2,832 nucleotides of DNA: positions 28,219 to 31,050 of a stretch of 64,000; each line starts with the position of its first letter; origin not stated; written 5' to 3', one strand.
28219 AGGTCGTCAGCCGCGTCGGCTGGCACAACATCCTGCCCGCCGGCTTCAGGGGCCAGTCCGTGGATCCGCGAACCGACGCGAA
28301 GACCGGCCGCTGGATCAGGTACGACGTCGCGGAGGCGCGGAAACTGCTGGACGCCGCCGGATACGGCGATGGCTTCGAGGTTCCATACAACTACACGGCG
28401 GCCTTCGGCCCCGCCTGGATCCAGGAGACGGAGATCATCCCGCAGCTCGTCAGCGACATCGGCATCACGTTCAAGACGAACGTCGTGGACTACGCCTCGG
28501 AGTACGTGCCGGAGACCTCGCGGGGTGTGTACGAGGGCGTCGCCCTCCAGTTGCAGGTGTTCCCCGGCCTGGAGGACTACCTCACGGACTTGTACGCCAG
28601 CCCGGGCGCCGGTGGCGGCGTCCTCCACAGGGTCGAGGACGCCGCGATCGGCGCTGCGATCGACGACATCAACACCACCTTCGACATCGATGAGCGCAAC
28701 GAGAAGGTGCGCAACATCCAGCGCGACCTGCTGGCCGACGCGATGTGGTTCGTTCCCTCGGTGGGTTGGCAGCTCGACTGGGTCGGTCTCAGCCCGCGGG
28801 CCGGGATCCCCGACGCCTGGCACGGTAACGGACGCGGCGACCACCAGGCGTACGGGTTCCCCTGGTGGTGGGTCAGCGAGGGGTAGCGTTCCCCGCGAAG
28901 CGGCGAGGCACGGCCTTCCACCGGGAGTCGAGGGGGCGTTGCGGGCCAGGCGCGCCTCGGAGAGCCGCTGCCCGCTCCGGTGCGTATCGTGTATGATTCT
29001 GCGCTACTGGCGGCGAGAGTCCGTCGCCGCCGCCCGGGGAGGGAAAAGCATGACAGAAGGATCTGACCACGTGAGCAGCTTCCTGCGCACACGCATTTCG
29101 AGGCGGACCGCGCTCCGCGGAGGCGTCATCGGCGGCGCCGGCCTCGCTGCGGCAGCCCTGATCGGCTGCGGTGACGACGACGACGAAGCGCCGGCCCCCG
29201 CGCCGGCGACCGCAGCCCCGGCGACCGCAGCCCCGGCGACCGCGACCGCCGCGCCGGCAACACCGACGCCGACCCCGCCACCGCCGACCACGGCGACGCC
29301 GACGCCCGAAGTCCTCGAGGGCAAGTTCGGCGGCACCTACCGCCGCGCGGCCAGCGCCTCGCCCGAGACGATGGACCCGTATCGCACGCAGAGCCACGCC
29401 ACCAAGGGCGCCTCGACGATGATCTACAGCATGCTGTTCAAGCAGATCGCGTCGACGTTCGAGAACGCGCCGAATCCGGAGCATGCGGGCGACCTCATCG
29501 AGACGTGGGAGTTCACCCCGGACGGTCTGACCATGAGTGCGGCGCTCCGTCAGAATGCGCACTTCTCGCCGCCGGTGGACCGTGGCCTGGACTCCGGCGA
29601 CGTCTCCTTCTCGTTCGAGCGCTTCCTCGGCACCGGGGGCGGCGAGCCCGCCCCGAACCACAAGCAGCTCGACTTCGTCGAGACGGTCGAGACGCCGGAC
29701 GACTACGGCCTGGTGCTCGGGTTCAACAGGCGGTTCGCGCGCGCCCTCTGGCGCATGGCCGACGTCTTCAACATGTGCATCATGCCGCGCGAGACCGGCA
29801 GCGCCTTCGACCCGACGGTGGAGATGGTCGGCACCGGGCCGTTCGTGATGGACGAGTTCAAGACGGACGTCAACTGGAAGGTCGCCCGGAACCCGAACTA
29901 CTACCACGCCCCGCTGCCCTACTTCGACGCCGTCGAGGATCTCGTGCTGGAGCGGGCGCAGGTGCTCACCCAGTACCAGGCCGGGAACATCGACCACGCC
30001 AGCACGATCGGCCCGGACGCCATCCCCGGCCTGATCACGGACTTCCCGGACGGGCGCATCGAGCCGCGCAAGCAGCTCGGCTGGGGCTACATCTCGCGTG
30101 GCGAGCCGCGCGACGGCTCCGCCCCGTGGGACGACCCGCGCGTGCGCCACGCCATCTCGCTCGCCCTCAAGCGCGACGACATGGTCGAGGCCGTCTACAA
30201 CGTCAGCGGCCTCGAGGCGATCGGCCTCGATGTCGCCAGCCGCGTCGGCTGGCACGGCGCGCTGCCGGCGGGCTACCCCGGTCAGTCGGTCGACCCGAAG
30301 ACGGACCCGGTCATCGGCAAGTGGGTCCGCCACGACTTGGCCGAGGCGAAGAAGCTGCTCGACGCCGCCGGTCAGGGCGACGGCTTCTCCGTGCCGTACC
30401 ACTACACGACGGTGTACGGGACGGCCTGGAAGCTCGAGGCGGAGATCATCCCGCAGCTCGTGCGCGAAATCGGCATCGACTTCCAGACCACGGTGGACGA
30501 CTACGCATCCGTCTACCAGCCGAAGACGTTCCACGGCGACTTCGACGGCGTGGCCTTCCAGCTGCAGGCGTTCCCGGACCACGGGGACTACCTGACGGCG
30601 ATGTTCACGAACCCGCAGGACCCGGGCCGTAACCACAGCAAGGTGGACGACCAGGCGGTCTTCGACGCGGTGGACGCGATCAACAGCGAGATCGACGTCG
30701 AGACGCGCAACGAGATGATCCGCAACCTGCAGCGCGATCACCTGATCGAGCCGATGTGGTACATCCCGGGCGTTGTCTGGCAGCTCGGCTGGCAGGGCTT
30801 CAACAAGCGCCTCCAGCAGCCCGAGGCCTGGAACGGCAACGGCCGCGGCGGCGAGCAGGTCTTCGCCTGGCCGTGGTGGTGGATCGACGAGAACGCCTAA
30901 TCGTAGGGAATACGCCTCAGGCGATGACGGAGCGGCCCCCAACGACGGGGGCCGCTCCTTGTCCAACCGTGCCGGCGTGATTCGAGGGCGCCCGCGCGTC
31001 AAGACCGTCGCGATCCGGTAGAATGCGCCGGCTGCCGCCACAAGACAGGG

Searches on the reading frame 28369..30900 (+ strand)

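Call 73: search_protein_families(library=pfam, proteins=[window:28369-30900:+], max_evalue=0.00001)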
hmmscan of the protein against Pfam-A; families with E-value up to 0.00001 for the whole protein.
window:28369-30900:+ (843 aa): 1 family
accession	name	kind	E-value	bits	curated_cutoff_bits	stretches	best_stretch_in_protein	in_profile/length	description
PF00496.27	SBP_bac_5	-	4.9e-48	164.5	32.4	1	374-750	4-364/368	Bacterial extracellular solute-binding proteins, family 5 Middle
